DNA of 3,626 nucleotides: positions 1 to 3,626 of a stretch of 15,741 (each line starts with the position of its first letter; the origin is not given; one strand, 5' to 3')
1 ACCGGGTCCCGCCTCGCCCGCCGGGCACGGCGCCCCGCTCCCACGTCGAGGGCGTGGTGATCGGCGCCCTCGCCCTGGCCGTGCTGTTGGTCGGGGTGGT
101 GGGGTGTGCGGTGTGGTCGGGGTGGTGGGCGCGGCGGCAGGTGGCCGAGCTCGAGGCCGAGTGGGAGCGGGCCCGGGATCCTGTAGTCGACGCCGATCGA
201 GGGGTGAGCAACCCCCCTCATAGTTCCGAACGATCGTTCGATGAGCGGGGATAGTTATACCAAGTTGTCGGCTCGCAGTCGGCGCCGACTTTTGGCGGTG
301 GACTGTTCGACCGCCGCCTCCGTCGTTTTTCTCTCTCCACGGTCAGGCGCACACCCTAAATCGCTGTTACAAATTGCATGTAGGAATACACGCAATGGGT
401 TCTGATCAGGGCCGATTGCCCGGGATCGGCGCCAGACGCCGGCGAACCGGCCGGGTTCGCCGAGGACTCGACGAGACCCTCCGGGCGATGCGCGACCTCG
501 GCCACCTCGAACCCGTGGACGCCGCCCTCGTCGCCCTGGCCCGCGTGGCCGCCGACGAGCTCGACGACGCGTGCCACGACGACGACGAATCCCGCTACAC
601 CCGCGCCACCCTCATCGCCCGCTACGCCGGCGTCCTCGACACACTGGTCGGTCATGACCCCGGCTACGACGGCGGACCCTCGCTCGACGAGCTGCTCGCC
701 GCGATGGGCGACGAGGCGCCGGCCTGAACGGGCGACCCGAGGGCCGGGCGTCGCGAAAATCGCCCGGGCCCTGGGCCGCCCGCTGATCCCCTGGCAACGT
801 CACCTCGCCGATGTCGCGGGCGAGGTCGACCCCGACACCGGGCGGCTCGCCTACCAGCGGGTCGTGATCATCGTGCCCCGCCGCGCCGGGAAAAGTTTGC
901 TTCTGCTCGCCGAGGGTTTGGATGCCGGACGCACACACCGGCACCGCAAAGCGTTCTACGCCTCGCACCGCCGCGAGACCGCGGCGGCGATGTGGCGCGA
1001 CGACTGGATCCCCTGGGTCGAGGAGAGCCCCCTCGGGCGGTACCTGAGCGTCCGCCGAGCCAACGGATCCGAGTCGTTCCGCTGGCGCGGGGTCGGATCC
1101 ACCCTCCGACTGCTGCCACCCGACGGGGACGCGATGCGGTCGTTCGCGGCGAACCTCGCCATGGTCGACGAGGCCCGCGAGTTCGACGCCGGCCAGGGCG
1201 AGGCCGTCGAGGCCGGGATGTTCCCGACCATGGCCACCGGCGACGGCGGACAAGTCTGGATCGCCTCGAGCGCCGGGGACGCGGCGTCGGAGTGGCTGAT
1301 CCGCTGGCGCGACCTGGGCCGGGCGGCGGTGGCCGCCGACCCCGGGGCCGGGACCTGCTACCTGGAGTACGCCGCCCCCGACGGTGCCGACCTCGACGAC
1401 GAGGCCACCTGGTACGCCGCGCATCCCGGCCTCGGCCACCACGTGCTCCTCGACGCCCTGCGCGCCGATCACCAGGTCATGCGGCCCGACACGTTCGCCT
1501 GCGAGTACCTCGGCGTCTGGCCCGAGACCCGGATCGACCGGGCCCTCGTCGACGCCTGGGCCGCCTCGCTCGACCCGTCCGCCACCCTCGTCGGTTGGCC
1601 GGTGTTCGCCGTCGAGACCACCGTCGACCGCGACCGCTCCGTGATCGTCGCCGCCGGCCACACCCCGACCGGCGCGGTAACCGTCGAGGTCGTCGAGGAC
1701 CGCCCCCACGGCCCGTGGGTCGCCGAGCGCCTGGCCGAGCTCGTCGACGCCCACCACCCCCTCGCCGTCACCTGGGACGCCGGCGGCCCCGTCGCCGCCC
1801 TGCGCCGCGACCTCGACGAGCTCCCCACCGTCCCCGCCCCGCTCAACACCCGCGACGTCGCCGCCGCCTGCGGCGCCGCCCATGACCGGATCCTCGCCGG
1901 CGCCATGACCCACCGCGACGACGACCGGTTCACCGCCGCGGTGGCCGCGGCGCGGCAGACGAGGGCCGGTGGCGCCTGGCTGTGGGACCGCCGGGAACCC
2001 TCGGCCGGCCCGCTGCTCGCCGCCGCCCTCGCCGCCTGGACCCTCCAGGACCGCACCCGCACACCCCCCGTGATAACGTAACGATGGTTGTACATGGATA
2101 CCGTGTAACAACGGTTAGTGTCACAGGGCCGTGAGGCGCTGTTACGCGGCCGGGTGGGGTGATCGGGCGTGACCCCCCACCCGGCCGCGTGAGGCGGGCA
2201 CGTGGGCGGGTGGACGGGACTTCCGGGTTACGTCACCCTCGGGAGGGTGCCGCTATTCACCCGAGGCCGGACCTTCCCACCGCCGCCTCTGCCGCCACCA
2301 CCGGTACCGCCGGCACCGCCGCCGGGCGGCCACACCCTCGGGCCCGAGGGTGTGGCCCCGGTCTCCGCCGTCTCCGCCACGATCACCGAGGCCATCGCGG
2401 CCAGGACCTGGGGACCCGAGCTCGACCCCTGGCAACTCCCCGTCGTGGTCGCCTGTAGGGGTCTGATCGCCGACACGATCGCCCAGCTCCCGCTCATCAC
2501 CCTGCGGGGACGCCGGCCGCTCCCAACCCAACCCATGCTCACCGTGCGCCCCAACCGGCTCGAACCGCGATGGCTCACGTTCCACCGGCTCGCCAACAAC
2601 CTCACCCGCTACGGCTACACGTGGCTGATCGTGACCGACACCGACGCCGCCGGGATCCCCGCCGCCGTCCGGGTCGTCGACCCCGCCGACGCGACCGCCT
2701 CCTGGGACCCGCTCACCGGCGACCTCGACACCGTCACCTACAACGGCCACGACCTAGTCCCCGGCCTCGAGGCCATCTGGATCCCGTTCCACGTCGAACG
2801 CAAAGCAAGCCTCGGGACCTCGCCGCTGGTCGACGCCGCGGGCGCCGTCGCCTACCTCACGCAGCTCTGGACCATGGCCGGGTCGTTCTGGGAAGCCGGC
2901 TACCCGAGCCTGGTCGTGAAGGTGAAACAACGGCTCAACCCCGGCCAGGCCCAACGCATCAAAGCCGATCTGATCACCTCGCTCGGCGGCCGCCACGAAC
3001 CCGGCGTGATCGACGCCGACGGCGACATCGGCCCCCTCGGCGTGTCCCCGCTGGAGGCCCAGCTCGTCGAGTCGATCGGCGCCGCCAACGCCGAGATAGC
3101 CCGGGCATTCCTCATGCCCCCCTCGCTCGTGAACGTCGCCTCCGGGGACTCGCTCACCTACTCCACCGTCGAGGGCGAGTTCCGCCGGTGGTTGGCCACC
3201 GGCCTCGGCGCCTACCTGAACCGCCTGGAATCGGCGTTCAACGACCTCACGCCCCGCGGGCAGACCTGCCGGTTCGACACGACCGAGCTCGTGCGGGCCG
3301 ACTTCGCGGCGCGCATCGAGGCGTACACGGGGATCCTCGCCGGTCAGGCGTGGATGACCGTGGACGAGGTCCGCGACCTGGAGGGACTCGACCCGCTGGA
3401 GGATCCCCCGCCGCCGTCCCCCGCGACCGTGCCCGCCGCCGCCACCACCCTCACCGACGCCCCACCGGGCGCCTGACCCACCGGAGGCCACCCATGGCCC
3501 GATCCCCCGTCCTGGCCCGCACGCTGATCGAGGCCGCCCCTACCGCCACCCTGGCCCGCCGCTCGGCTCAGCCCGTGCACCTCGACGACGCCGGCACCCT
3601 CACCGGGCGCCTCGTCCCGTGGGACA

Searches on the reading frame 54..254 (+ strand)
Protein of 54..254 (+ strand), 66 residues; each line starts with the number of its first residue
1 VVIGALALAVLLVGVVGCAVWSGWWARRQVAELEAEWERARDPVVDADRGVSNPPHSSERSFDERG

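Call 9: search_protein_families(library=pfam, proteins=[window:54-254:+], max_evalue=0.01)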
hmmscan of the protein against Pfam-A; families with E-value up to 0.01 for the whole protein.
window:54-254:+ (66 aa): 0 families

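Call 24: search_protein_families(library=phrogs, proteins=[window:54-254:+], max_evalue=0.1)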
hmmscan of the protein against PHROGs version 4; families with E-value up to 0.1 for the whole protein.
window:54-254:+ (66 aa): 4 families
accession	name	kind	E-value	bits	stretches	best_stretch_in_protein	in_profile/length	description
phrog_2466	-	lysis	0.0044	17.8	1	3-42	7-46/172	Rz-like spanin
phrog_214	-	lysis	0.024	15.5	1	6-41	9-44/176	Rz-like spanin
phrog_27408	-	unknown function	0.027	15.4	1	6-32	10-36/52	-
phrog_16434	-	unknown function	0.064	14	1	33-51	25-43/73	-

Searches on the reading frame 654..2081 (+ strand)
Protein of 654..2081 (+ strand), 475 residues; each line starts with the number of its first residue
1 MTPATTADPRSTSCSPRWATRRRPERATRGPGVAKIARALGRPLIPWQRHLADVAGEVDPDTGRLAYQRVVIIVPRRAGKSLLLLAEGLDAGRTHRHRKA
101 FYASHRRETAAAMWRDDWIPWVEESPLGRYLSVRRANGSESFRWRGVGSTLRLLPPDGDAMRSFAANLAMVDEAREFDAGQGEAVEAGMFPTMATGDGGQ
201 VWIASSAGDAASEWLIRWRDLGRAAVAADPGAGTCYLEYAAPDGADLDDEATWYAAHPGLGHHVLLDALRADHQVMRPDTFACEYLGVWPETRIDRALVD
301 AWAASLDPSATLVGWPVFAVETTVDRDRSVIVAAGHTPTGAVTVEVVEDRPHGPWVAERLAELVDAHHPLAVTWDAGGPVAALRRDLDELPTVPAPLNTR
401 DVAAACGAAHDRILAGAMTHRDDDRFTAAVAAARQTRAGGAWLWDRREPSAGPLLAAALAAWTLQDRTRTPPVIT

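Call 6: search_protein_families(library=pfam, proteins=[window:654-2081:+], max_evalue=0.01)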
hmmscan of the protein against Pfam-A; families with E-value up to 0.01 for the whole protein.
window:654-2081:+ (475 aa): 0 families

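Call 36: search_dna_similar(query=window:654-2078:+, collection=phages, mode=protein, max_evalue=0.00001, max_rows=15)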
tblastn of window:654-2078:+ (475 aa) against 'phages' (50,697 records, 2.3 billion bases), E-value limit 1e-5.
Records with a match: 1156; places in all: 1156; records where one place covers at least 80% of the query: 771.
Best place of each record, by identity: <60% 1156.
By first word of the organism name: Mycobacterium 287; Gordonia 234; Arthrobacter 231; Propionibacterium 192; Microbacterium 92; Cutibacterium 43; Corynebacterium 22; Streptococcus 21; Rhodococcus 11; Curtobacterium 9; and 11 more.
By host as written in the record: Mycobacterium smegmatis mc2 155 199; Gordonia terrae 3612 183; Arthrobacter sp. ATCC 21022 141; Propionibacterium acnes 98; Microbacterium foliorum NRRL B-24224 53; Cutibacterium acnes 48; Arthrobacter globiformis B-2979 36; Mycobacterium smegmatis mc#155 36; and 122 more.
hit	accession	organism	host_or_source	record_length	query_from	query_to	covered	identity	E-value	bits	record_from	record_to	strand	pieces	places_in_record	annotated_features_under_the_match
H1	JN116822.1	Rhodococcus phage RRH1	Rhodococcus rhodochrous str. Rrho39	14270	2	413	87%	35.2%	2e-43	169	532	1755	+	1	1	terL: terminase large subunit | terS: terminase small subunit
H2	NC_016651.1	Rhodococcus phage RRH1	Rhodococcus rhodochrous str. Rrho39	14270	2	413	87%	35.2%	2e-43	169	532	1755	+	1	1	terL: terminase large subunit | terS: terminase small subunit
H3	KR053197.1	Gordonia phage GRU3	Gordonia rubropertincta strain CON38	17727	2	413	87%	33.9%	7e-35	144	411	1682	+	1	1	putative large terminase subunit | hypothetical protein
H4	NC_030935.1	Gordonia phage GRU3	Gordonia rubropertincta strain CON38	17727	2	413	87%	33.9%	7e-35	144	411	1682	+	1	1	putative large terminase subunit | terminase small subunit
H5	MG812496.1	Gordonia phage SallySpecial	Gordonia terrae 3612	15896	17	423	86%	33.1%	2e-40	160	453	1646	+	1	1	terminase large subunit | terminase small subunit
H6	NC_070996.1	Gordonia phage SallySpecial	Gordonia terrae 3612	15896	17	423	86%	33.1%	2e-40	160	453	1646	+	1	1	terminase large subunit | terminase small subunit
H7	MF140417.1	Arthrobacter phage Link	Arthrobacter sp. ATCC 21022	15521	17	423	86%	32.9%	6e-43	168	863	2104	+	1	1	4: terminase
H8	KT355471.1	Arthrobacter phage Decurro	Arthrobacter sp. ATCC 21022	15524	17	423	86%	32.9%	6e-43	168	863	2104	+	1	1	terminase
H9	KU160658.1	Arthrobacter phage Muttlie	Arthrobacter sp. ATCC 21022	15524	17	423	86%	32.9%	6e-43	168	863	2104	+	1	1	4: terminase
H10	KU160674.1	Arthrobacter phage Yank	Arthrobacter sp. ATCC 21022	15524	17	423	86%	32.9%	6e-43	168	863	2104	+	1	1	4: terminase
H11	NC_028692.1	Arthrobacter phage Decurro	Arthrobacter sp. ATCC 21022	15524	17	423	86%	32.9%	6e-43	168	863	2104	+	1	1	terminase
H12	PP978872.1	Arthrobacter phage Sourignavong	Arthrobacter sp. ATCC 21022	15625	17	423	86%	32.9%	6e-43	168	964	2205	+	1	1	5: terminase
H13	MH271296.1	Gordonia phage Emperor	Gordonia terrae 3612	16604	18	423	85%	32.5%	1e-36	149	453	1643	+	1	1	2: terminase large subunit | 1: terminase small subunit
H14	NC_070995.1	Gordonia phage Emperor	Gordonia terrae 3612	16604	18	423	85%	32.5%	1e-36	149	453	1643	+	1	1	2: terminase large subunit | 1: terminase small subunit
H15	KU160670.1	Arthrobacter phage Toulouse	Arthrobacter sp. ATCC 21022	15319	13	423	87%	32.1%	9e-42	165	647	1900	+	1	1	3: terminase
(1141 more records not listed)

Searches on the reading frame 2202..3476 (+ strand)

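Call 6: search_protein_families(library=pfam, proteins=[window:2202-3476:+], max_evalue=0.01)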
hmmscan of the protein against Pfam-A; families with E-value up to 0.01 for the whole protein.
window:2202-3476:+ (424 aa): 1 family
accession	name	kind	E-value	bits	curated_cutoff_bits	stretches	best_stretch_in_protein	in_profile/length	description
PF04860.17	Phage_portal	-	1.5e-41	143.1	39.1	1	80-395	1-321/321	Phage portal protein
